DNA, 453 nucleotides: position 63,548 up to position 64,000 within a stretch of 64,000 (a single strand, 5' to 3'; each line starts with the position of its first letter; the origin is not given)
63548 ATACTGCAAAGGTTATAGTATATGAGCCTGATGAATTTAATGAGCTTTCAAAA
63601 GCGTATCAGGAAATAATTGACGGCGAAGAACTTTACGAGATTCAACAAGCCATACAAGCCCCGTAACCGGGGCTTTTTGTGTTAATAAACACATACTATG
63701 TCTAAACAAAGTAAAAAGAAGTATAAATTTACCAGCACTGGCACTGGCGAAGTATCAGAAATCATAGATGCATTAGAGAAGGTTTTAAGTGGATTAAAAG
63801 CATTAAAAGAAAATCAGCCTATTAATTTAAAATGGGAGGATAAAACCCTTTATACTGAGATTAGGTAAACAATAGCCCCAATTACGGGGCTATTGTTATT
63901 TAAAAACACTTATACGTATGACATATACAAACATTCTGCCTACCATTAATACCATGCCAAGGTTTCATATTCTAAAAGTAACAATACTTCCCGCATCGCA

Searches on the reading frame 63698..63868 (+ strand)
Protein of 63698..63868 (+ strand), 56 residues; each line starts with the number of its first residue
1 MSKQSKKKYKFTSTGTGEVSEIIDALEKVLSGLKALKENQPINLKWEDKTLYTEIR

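Call 24: search_protein_families(library=pfam, proteins=[window:63698-63865:+], max_evalue=0.1)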
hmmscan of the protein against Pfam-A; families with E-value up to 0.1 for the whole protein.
window:63698-63865:+ (56 aa): 0 families

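Call 70: find_encoding_contigs(protein=window:63698-63868:+, flank=10000, max_places=2)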
Protein window:63698-63868:+ (56 aa): no gene with exactly this product is on record in the collection.
